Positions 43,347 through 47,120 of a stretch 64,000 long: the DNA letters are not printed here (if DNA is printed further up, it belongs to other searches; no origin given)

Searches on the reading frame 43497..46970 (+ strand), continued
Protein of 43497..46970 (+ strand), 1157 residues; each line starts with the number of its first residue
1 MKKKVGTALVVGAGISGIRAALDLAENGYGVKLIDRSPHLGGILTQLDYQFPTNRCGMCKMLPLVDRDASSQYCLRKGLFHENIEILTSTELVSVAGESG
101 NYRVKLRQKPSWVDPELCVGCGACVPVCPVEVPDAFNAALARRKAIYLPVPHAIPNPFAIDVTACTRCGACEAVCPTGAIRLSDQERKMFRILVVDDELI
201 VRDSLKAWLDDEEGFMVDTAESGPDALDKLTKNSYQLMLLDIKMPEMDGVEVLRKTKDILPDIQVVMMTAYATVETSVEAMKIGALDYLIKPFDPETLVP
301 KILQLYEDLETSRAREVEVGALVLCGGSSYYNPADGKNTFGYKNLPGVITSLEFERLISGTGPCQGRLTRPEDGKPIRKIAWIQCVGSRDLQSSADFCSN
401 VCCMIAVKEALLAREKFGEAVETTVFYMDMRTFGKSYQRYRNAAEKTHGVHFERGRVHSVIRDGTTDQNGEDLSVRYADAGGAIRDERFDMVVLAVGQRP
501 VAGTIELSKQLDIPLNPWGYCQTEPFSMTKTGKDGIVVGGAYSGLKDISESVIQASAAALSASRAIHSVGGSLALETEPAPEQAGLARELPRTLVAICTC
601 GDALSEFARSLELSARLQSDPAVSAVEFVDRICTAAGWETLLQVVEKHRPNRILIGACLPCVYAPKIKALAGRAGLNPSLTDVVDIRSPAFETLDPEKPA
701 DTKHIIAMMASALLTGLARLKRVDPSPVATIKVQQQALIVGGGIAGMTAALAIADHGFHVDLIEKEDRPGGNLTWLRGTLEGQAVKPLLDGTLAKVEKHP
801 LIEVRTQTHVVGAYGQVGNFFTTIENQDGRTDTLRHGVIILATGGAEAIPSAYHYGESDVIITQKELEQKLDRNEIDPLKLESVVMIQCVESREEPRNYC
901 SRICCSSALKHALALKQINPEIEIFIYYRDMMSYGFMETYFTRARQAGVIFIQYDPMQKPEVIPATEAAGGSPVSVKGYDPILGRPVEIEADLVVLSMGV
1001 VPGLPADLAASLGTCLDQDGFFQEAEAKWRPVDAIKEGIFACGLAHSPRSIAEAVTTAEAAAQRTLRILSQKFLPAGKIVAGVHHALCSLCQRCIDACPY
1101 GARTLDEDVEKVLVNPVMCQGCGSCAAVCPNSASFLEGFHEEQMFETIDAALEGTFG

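Call 69: list_cluster_members(proteins=[window:43497-46967:+, window:36799-40212:+, window:40886-42028:+, window:47737-48663:+])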
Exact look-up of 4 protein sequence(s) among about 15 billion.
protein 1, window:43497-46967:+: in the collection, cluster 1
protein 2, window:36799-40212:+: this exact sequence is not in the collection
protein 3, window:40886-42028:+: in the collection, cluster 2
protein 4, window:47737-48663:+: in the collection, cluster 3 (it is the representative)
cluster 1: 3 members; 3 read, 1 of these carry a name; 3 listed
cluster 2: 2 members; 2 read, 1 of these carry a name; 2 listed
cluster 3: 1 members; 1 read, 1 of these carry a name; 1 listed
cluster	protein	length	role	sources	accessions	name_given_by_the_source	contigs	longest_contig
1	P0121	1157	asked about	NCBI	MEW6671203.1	MAG: response regulator [Thermodesulfobacteriota bacterium]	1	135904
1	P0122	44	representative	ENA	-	-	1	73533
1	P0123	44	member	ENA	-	-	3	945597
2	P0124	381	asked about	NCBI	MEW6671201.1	MAG: 4Fe-4S dicluster domain-containing protein [Thermodesulfobacteriota bacterium]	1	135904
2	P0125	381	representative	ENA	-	-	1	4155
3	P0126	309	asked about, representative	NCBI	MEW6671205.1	MAG: CoB--CoM heterodisulfide reductase iron-sulfur subunit B family protein ...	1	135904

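Call 72: find_encoding_contigs(protein=P0025, flank=10000, max_places=1)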
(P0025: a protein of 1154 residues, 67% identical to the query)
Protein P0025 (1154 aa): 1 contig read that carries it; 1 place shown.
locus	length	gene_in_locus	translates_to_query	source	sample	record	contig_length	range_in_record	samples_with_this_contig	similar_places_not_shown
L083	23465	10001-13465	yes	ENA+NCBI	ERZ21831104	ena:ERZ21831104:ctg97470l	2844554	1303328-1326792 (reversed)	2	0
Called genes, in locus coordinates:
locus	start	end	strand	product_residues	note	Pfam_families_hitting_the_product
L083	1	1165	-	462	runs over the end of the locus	PF00989:PAS, PF08448:PAS_4 (weak), PF13188:PAS_8, PF13426:PAS_9, PF00158:Sigma54_activat, PF14532:Sigma54_activ_2, PF25601:AAA_lid_14, PF02954:HTH_8, +3 more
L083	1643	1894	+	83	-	PF01206:TusA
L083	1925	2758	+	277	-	PF00890:FAD_binding_2, PF01266:DAO (weak), PF07992:Pyr_redox_2 (weak), PF12831:FAD_oxidored, PF13450:NAD_binding_8 (weak), PF00037:Fer4 (weak), PF12797:Fer4_2 (weak), PF12837:Fer4_6 (weak), +2 more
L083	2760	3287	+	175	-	PF01257:2Fe-2S_thioredx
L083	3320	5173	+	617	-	PF01257:2Fe-2S_thioredx (weak), PF01512:Complex1_51K, PF10531:SLBB (weak), PF10589:NADH_4Fe-4S, PF00037:Fer4 (weak), PF12838:Fer4_7 (weak), PF13187:Fer4_9 (weak), PF13237:Fer4_10 (weak), +4 more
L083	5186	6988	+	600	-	PF13510:Fer2_4, PF12797:Fer4_2 (faint), PF12838:Fer4_7 (weak), PF14697:Fer4_21 (weak), PF00037:Fer4 (weak), PF12838:Fer4_7 (weak), PF13237:Fer4_10 (weak), PF14697:Fer4_21 (weak), +3 more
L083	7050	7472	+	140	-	PF02662:FlpD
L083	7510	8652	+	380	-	PF13187:Fer4_9 (faint), PF13534:Fer4_17 (faint), PF13183:Fer4_8 (weak)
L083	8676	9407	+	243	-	PF13183:Fer4_8, PF13237:Fer4_10 (weak), PF12838:Fer4_7 (faint), PF13187:Fer4_9 (weak), PF13534:Fer4_17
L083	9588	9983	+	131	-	PF02754:CCG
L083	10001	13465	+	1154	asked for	PF12838:Fer4_7, PF13187:Fer4_9, PF13237:Fer4_10, PF00037:Fer4, PF00072:Response_reg, PF00890:FAD_binding_2, PF07992:Pyr_redox_2, PF12831:FAD_oxidored, +23 more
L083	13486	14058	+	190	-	PF13183:Fer4_8, PF13187:Fer4_9, PF13534:Fer4_17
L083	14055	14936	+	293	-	PF02754:CCG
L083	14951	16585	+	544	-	PF08448:PAS_4, PF00989:PAS, PF13188:PAS_8 (weak), PF13426:PAS_9, PF00512:HisKA, PF02518:HATPase_c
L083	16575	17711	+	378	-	PF00072:Response_reg, PF02518:HATPase_c, PF14501:HATPase_c_5 (weak)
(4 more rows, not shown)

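Call 73: find_encoding_contigs(protein=P0015, flank=10000, max_places=1)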
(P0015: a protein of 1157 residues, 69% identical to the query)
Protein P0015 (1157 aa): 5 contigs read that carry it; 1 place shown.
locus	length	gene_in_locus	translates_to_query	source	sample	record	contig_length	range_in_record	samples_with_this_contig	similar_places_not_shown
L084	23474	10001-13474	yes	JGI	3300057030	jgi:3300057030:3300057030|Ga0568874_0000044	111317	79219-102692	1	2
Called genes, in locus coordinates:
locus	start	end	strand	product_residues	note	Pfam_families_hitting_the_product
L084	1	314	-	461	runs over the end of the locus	PF00989:PAS, PF08448:PAS_4 (weak), PF13188:PAS_8, PF13426:PAS_9, PF00158:Sigma54_activat, PF14532:Sigma54_activ_2, PF25601:AAA_lid_14, PF02954:HTH_8, +1 more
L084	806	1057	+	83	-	PF01206:TusA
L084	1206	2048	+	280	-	PF00890:FAD_binding_2, PF01266:DAO (weak), PF07992:Pyr_redox_2 (weak), PF12831:FAD_oxidored, PF13450:NAD_binding_8 (weak), PF00037:Fer4 (weak), PF12797:Fer4_2 (weak), PF13237:Fer4_10 (weak), +2 more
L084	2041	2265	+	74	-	-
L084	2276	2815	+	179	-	PF01257:2Fe-2S_thioredx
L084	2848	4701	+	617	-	PF01257:2Fe-2S_thioredx (weak), PF01512:Complex1_51K, PF10531:SLBB (weak), PF10589:NADH_4Fe-4S, PF00037:Fer4 (weak), PF12838:Fer4_7 (weak), PF13187:Fer4_9 (weak), PF14697:Fer4_21, +4 more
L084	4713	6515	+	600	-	PF13510:Fer2_4, PF12797:Fer4_2 (faint), PF12838:Fer4_7, PF14697:Fer4_21 (weak), PF13237:Fer4_10 (weak), PF14697:Fer4_21 (weak), PF12838:Fer4_7 (weak), PF13187:Fer4_9 (weak), +3 more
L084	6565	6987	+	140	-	PF02662:FlpD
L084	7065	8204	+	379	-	PF04432:FrhB_FdhB_C, PF13534:Fer4_17 (faint), PF12838:Fer4_7 (faint), PF13183:Fer4_8 (weak)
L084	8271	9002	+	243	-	PF13183:Fer4_8, PF13237:Fer4_10 (faint), PF12838:Fer4_7 (weak), PF13187:Fer4_9 (weak), PF13534:Fer4_17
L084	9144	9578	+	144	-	PF02754:CCG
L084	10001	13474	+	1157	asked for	PF13187:Fer4_9, PF13237:Fer4_10, PF00037:Fer4, PF00072:Response_reg, PF07992:Pyr_redox_2, PF13450:NAD_binding_8, PF12838:Fer4_7, PF13237:Fer4_10, +18 more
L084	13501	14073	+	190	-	PF13237:Fer4_10 (faint), PF13183:Fer4_8, PF13187:Fer4_9, PF13534:Fer4_17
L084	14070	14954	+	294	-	PF02754:CCG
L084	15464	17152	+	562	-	PF08448:PAS_4, PF08447:PAS_3 (faint), PF00989:PAS, PF08448:PAS_4 (weak), PF13188:PAS_8 (weak), PF13426:PAS_9, PF00512:HisKA, PF02518:HATPase_c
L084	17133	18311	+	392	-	PF00072:Response_reg, PF02518:HATPase_c, PF14501:HATPase_c_5 (weak)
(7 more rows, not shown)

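Call 74: find_encoding_contigs(protein=P0010, flank=10000, max_places=1)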
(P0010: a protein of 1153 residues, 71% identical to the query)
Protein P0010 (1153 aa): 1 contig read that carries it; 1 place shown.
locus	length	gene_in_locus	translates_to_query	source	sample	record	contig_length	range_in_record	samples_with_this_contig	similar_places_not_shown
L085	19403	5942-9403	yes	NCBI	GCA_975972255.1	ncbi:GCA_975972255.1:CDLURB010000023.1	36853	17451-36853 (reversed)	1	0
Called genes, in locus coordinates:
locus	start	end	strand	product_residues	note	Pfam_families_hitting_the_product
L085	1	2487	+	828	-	?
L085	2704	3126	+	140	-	PF02662:FlpD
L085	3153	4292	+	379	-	PF04432:FrhB_FdhB_C (weak), PF12838:Fer4_7 (faint), PF13534:Fer4_17 (faint), PF13237:Fer4_10 (faint), PF13183:Fer4_8 (weak)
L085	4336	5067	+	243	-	PF13183:Fer4_8, PF12838:Fer4_7 (weak), PF13187:Fer4_9 (weak), PF13534:Fer4_17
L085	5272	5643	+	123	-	PF02754:CCG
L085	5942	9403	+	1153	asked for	PF13187:Fer4_9, PF00037:Fer4, PF00072:Response_reg, PF00890:FAD_binding_2, PF07992:Pyr_redox_2, PF12831:FAD_oxidored, PF13450:NAD_binding_8, PF13237:Fer4_10, +20 more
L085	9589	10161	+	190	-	PF13534:Fer4_17, PF13237:Fer4_10 (faint), PF00037:Fer4 (faint), PF13183:Fer4_8, PF13187:Fer4_9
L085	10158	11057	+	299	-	PF02754:CCG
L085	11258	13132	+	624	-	PF00672:HAMP (weak), PF08448:PAS_4, PF08447:PAS_3 (faint), PF00989:PAS, PF13188:PAS_8, PF13426:PAS_9, PF00512:HisKA, PF02518:HATPase_c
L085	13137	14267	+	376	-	PF00072:Response_reg, PF02518:HATPase_c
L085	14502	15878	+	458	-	PF00989:PAS, PF08448:PAS_4, PF13426:PAS_9, PF00158:Sigma54_activat, PF14532:Sigma54_activ_2, PF07728:AAA_5, PF25601:AAA_lid_14, PF02954:HTH_8, +3 more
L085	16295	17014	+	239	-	PF02579:Nitro_FeMo-Co, PF17253:DUF5320 (weak)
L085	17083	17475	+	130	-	PF02579:Nitro_FeMo-Co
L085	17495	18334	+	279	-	PF01656:CbiA, PF02374:ArsA_ATPase (weak), PF09140:MipZ, PF10609:ParA, PF13614:AAA_31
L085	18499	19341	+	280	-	PF00142:Fer4_NifH (faint), PF01656:CbiA, PF10609:ParA, PF13614:AAA_31 (faint), PF12838:Fer4_7 (faint), PF00037:Fer4 (faint), PF14697:Fer4_21 (faint), PF13187:Fer4_9 (faint)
